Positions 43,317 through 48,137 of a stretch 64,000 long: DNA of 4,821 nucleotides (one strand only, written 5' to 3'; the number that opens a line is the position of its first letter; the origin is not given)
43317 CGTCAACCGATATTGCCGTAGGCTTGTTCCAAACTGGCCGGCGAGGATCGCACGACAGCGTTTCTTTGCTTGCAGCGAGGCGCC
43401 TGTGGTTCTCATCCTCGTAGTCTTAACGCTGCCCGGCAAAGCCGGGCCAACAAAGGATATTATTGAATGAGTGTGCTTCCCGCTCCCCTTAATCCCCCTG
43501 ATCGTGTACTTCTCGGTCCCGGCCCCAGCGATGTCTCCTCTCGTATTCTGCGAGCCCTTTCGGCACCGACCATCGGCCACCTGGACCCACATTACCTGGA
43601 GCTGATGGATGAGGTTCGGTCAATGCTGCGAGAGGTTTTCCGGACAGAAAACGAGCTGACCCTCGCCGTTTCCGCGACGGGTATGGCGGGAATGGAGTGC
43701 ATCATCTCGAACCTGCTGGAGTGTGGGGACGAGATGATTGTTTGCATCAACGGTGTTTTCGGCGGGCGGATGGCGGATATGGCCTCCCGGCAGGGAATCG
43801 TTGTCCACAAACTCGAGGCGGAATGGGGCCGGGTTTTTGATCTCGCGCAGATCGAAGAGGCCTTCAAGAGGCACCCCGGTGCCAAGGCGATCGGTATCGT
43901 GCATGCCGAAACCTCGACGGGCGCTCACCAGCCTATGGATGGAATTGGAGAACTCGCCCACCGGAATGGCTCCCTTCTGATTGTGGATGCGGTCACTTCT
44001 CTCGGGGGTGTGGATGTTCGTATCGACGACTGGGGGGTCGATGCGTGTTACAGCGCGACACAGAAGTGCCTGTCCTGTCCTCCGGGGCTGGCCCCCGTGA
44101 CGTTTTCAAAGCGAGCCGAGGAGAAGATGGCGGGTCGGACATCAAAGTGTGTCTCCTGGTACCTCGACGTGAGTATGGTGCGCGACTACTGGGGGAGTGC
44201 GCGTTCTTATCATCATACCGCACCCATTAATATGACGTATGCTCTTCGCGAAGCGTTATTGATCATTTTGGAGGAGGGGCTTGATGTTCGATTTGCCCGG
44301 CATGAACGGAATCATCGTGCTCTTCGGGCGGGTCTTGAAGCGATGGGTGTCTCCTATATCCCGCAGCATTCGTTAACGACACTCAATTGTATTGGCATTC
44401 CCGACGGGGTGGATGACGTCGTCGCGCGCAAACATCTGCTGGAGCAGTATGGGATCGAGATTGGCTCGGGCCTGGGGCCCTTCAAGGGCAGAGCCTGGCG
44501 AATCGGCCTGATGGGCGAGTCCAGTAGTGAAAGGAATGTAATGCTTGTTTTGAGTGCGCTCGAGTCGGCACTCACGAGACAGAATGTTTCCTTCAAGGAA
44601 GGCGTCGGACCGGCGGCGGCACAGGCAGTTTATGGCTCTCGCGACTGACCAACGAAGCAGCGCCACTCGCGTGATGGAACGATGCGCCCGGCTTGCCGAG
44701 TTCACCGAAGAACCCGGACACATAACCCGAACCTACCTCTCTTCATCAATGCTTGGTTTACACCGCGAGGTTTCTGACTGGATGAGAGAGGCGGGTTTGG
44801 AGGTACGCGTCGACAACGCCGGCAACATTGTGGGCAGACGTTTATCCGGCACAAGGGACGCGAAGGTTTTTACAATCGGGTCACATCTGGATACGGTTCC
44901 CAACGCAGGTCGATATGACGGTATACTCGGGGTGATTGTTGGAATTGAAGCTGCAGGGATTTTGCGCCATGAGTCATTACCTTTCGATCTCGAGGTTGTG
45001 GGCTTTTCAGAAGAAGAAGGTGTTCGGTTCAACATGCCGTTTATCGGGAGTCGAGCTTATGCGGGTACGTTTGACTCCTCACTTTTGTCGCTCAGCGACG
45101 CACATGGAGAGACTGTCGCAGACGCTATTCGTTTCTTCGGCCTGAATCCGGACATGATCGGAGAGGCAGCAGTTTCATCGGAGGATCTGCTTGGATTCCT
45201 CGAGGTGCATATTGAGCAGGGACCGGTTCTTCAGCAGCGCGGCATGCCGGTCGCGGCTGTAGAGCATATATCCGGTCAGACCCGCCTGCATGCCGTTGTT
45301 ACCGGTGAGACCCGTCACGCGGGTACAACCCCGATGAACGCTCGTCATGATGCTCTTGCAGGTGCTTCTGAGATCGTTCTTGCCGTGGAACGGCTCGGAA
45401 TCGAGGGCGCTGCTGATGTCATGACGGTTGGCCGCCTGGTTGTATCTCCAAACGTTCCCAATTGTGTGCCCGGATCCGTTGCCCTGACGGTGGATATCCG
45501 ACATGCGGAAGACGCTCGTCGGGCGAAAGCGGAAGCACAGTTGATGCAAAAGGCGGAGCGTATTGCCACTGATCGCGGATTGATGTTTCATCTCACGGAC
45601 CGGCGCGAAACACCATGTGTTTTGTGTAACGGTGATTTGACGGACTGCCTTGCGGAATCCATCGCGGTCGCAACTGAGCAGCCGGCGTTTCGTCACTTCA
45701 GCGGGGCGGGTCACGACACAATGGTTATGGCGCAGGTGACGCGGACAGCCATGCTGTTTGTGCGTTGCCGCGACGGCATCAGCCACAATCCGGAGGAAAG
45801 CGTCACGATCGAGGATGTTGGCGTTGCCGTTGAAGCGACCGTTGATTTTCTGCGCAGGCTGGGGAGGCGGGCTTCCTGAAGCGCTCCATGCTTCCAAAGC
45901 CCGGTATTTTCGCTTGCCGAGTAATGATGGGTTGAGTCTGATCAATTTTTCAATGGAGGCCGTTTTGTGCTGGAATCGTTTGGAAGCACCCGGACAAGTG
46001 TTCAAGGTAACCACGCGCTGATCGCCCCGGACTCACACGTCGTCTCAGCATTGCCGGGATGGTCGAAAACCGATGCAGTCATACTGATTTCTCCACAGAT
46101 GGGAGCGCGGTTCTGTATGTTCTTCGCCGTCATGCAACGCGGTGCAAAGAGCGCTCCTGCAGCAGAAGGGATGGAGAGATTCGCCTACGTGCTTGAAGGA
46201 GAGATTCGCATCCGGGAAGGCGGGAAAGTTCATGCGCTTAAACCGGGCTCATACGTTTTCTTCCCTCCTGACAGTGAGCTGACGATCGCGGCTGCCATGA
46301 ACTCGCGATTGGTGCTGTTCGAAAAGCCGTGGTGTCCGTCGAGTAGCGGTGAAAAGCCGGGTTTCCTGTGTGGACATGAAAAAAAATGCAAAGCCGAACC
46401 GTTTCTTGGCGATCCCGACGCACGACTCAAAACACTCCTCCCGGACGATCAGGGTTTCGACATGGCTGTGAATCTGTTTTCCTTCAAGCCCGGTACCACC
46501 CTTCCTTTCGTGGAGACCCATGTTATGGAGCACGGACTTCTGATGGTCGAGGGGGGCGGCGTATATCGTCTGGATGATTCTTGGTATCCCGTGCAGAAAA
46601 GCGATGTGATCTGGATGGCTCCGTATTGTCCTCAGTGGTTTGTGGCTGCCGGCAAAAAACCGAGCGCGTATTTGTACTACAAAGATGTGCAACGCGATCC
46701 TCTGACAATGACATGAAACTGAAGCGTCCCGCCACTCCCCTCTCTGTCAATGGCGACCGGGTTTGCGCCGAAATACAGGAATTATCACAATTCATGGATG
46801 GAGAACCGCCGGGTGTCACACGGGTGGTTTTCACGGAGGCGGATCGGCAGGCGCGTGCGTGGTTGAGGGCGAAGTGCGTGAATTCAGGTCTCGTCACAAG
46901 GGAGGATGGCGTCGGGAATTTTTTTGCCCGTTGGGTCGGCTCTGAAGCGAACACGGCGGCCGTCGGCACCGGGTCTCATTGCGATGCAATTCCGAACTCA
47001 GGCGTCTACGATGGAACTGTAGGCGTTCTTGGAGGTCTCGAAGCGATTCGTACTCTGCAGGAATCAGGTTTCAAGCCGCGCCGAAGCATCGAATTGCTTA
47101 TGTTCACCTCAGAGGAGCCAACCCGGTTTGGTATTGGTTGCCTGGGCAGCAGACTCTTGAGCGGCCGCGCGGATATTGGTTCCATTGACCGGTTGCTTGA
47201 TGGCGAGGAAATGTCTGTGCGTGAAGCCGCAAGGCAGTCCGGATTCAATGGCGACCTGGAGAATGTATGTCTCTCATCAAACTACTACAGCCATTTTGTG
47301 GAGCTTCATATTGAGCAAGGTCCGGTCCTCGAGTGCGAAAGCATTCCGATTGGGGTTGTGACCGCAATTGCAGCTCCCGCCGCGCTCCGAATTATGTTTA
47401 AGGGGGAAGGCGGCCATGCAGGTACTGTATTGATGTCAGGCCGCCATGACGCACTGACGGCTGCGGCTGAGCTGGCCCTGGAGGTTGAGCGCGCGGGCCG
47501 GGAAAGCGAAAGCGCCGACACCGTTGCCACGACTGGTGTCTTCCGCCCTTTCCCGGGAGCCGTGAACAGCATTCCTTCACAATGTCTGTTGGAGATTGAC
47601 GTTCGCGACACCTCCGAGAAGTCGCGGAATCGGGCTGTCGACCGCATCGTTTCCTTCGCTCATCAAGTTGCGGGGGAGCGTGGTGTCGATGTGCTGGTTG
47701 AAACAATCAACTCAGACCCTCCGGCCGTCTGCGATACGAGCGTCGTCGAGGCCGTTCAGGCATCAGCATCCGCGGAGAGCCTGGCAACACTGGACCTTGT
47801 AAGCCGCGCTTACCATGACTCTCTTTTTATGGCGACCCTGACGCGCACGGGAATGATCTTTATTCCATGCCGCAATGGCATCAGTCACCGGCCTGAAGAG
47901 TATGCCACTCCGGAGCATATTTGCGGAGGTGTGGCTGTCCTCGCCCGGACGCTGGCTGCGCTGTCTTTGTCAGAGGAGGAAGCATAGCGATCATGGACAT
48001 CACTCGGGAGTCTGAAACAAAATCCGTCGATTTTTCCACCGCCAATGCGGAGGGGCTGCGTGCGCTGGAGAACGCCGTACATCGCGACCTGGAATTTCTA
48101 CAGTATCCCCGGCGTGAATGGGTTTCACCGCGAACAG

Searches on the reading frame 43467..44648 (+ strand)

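Call 5: search_protein_families(library=pfam, proteins=[window:43467-44648:+])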
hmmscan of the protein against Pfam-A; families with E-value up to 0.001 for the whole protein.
window:43467-44648:+ (393 aa): 2 families
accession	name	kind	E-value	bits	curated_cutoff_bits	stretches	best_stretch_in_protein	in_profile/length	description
PF00266.25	Aminotran_5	-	9.3e-27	94.4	21.5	1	38-335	36-338/371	Aminotransferase class-V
PF01053.26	Cys_Met_Meta_PP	-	6.6e-05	22.1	27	1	66-200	70-198/381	Cys/Met metabolism PLP-dependent enzyme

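Call 6: search_protein_families(library=ncbifam, proteins=[window:43467-44648:+])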
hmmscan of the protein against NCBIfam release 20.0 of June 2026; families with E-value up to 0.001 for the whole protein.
window:43467-44648:+ (393 aa): 19 families
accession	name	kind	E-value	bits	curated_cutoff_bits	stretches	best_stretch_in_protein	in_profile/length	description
NF045640.1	AspGlyoxATaseBhcA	equivalog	1.8e-66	224.7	650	1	17-390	9-385/395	L-aspartate--glyoxylate aminotransferase BhcA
NF046070.1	PyrdoxPyrvTramin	equivalog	1.3e-61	208.5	600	1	14-372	7-367/369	pyridoxamine--pyruvate transaminase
TIGR03301.1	PhnW-AepZ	equivalog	3.8e-55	187.7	360.8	1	14-301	1-286/355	2-aminoethylphosphonate aminotransferase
TIGR02326.1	transamin_PhnW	equivalog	1.5e-42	146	400.8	1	13-301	4-291/363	2-aminoethylphosphonate--pyruvate transaminase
NF010006.0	PRK13479.1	equivalog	2.9e-42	145.1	296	1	12-299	5-290/369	2-aminoethylphosphonate--pyruvate transaminase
TIGR01977.1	am_tr_V_EF2568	hypoth_equivalog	3.5e-12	46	377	1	47-216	46-215/376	cysteine desulfurase family protein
TIGR04343.1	egtE_PLP_lyase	equivalog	4.2e-10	39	400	1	76-330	84-329/370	ergothioneine biosynthesis PLP-dependent enzyme EgtE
TIGR01366.1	serC_3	equivalog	3.5e-09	36.3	401.65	1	16-288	7-275/361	phosphoserine transaminase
TIGR03402.1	FeS_nifS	equivalog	1.1e-07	31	530.75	1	104-207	104-204/379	cysteine desulfurase NifS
NF040779.1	Sec_lyase_SclA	exception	1.1e-06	27.9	525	1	46-222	44-220/378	selenocysteine lyase SclA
TIGR01979.1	sufS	subfamily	3.1e-06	26.3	475.1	1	105-202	128-223/403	SufS family cysteine desulfurase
NF002806.0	PRK02948.1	subfamily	4.5e-06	25.9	304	1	107-200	109-200/381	IscS subfamily cysteine desulfurase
NF010611.0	PRK14012.1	equivalog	5.7e-06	25.5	548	1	107-212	117-219/406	IscS subfamily cysteine desulfurase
TIGR01325.1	O_suc_HS_sulf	equivalog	2.6e-05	23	510.05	1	68-198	74-199/380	O-succinylhomoserine sulfhydrylase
NF004650.0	PRK05994.1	equivalog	9.3e-05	21.4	667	1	65-197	79-206/427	O-acetylhomoserine aminocarboxypropyltransferase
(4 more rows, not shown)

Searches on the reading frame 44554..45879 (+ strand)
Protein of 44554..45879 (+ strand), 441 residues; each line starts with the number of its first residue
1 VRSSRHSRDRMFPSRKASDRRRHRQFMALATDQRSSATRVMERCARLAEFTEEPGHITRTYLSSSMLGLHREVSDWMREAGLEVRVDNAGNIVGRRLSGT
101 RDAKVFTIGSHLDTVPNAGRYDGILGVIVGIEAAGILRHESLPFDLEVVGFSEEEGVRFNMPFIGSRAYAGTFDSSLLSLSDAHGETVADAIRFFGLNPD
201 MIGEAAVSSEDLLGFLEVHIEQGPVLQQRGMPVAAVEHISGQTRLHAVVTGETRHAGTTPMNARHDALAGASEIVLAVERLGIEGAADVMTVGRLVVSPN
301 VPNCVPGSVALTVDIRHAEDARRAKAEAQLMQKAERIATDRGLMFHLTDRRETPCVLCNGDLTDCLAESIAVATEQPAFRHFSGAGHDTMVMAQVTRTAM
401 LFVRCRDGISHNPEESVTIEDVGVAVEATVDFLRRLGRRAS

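Call 5: search_protein_families(library=pfam, proteins=[window:44554-45879:+])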
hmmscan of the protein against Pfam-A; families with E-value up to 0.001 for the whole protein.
window:44554-45879:+ (441 aa): 2 families
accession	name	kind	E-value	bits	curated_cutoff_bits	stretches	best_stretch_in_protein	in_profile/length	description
PF01546.33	Peptidase_M20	-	1.4e-17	64.7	24.6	1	108-434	2-205/206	Peptidase family M20/M25/M40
PF04389.22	Peptidase_M28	-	6.8e-05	23.1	21.3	1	91-174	1-79/193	Peptidase family M28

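Call 6: search_protein_families(library=ncbifam, proteins=[window:44554-45879:+])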
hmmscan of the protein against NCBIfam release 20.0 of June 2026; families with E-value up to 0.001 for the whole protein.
window:44554-45879:+ (441 aa): 24 families
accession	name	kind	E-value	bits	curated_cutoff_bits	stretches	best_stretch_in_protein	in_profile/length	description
NF006775.0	PRK09290.2-5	equivalog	2.2e-149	497.7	479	1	31-439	6-416/419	allantoate amidohydrolase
NF006773.0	PRK09290.2-2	equivalog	2.5e-113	379.2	584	1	28-432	6-412/419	allantoate amidohydrolase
NF006771.0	PRK09290.1-5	subfamily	5.7e-108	361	399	1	37-428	6-401/413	allantoate amidohydrolase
NF058540.1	Ncarbamyl_ErtE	equivalog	3.8e-104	348.6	520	1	35-437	8-415/418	N-carbamyl-l-glutamate amidohydrolase ErtE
TIGR01879.1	hydantase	subfamily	9.5e-102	340.9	204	1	40-427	3-392/401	hydantoinase/carbamoylase family amidase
NF010373.0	PRK13799.1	equivalog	2.6e-98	330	1087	1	39-437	182-587/591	unknown domain/N-carbamoyl-L-amino acid hydrolase fusion protein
NF009529.0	PRK12893.1-2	equivalog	4e-96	322.3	508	1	34-437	6-408/411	Zn-dependent hydrolase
NF006774.0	PRK09290.2-4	equivalog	5.1e-95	318.8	897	1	35-431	12-410/427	allantoate amidohydrolase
NF006769.0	PRK09290.1-3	subfamily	2.8e-83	279.9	452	1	38-423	13-398/417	allantoate amidohydrolase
NF009527.0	PRK12891.1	subfamily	2e-82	277.5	461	1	38-434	12-418/426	Zn-dependent hydrolase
NF009531.0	PRK12893.1-5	equivalog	2e-82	277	486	1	36-437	8-412/421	Zn-dependent hydrolase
NF006768.0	PRK09290.1-1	equivalog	1.3e-80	271.3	532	1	39-436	8-407/411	allantoate deiminase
NF006770.0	PRK09290.1-4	equivalog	3.1e-76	256.7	372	1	57-436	24-400/403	allantoate amidohydrolase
TIGR03176.1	AllC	equivalog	4.3e-69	233.2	597.75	1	51-436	17-402/406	allantoate deiminase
NF006772.0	PRK09290.2-1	subfamily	6.6e-66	222.9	424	1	31-437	11-416/430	allantoate amidohydrolase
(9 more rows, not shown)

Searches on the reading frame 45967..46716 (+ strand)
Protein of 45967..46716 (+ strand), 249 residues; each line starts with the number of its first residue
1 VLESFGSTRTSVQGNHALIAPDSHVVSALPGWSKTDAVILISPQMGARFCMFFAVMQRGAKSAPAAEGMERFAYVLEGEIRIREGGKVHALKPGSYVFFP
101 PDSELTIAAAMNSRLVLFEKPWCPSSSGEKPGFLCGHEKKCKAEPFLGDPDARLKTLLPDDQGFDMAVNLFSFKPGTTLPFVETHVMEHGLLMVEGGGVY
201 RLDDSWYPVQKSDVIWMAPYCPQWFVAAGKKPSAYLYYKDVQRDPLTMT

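Call 5: search_protein_families(library=pfam, proteins=[window:45967-46716:+])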
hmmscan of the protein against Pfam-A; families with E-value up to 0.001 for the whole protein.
window:45967-46716:+ (249 aa): 5 families
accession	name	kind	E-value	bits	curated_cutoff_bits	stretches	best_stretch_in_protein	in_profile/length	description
PF07883.17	Cupin_2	-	1.4e-15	57.2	27.2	2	54-108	3-57/70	Cupin domain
PF02311.25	AraC_binding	-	2.4e-08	34.3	21.1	0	73-111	27-65/135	AraC-like ligand binding domain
PF05899.18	Cupin_3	-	4.8e-08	33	23.5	1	69-106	25-63/74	EutQ-like cupin domain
PF05726.19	Pirin_C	-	0.00052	20.8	27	0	57-118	7-67/103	Pirin C-terminal cupin domain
PF12852.13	Cupin_6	-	0.00057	20.1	26.7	0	52-124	17-92/183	Cupin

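Call 6: search_protein_families(library=ncbifam, proteins=[window:45967-46716:+])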
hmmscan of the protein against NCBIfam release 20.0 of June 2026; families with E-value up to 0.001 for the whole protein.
window:45967-46716:+ (249 aa): 5 families
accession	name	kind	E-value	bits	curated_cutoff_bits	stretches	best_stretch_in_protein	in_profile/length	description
TIGR03214.2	ura-cupin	equivalog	1.8e-88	296.2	200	1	5-246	3-248/249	(S)-ureidoglycine aminohydrolase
NF040771.1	AAH_UGLYAH2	exception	7.7e-43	146.6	350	1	25-244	37-264/267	bifunctional allantoicase/(S)-ureidoglycine aminohydrolase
NF008373.0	PRK11171.1-2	equivalog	4.6e-42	144.1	445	1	25-244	42-269/274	(S)-ureidoglycine aminohydrolase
NF008376.0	PRK11171.1-5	equivalog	5.5e-40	137.3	338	1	25-244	42-269/278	(S)-ureidoglycine aminohydrolase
NF049940.1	MandnitrLy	equivalog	1.2e-05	25.2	140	0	139-231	10-100/130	(R)-mandelonitrile lyase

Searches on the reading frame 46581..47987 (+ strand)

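Call 5: search_protein_families(library=pfam, proteins=[window:46581-47987:+])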
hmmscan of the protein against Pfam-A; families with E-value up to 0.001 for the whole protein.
window:46581-47987:+ (468 aa): 3 families
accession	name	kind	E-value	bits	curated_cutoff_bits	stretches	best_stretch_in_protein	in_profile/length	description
PF01546.33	Peptidase_M20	-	5.5e-23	82.4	24.6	1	141-459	32-205/206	Peptidase family M20/M25/M40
PF04389.22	Peptidase_M28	-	1.4e-08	35.2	21.3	1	113-194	1-77/193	Peptidase family M28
PF07687.19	M20_dimer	-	3e-05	24.4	21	1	269-364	9-103/107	Peptidase dimerisation domain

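Call 6: search_protein_families(library=ncbifam, proteins=[window:46581-47987:+])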
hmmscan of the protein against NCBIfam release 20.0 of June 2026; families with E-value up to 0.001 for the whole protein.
window:46581-47987:+ (468 aa): 23 families
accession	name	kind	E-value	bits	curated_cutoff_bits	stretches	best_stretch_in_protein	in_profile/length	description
NF006771.0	PRK09290.1-5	subfamily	6.3e-116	387.2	399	1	55-462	3-410/413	allantoate amidohydrolase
NF058540.1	Ncarbamyl_ErtE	equivalog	8.6e-110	367.2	520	1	54-461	6-414/418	N-carbamyl-l-glutamate amidohydrolase ErtE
TIGR01879.1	hydantase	subfamily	1.3e-102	343.7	204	1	60-459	2-399/401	hydantoinase/carbamoylase family amidase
NF006775.0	PRK09290.2-5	equivalog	1.4e-95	320.4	479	1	57-463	11-415/419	allantoate amidohydrolase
NF006769.0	PRK09290.1-3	subfamily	1.7e-90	303.7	452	1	51-461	5-411/417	allantoate amidohydrolase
NF009527.0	PRK12891.1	subfamily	2.4e-85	287.1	461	1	55-460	7-419/426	Zn-dependent hydrolase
NF009531.0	PRK12893.1-5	equivalog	4.5e-84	282.4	486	1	54-462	5-412/421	Zn-dependent hydrolase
NF009529.0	PRK12893.1-2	equivalog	2.8e-81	273.4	508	1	55-462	6-408/411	Zn-dependent hydrolase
NF006770.0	PRK09290.1-4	equivalog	3.4e-81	273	372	1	75-461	20-400/403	allantoate amidohydrolase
NF006768.0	PRK09290.1-1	equivalog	1.8e-77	261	532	1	62-462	10-408/411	allantoate deiminase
NF006773.0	PRK09290.2-2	equivalog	1.2e-75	255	584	1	57-458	14-413/419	allantoate amidohydrolase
TIGR03176.1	AllC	equivalog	5.5e-66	223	597.75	1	63-462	7-403/406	allantoate deiminase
NF006772.0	PRK09290.2-1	subfamily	1.3e-64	218.6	424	1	55-465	11-419/430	allantoate amidohydrolase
NF006774.0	PRK09290.2-4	equivalog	4.1e-64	216.9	897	1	74-453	29-405/427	allantoate amidohydrolase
NF009530.0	PRK12893.1-4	subfamily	3.4e-62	210.9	551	1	54-458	5-404/423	Zn-dependent hydrolase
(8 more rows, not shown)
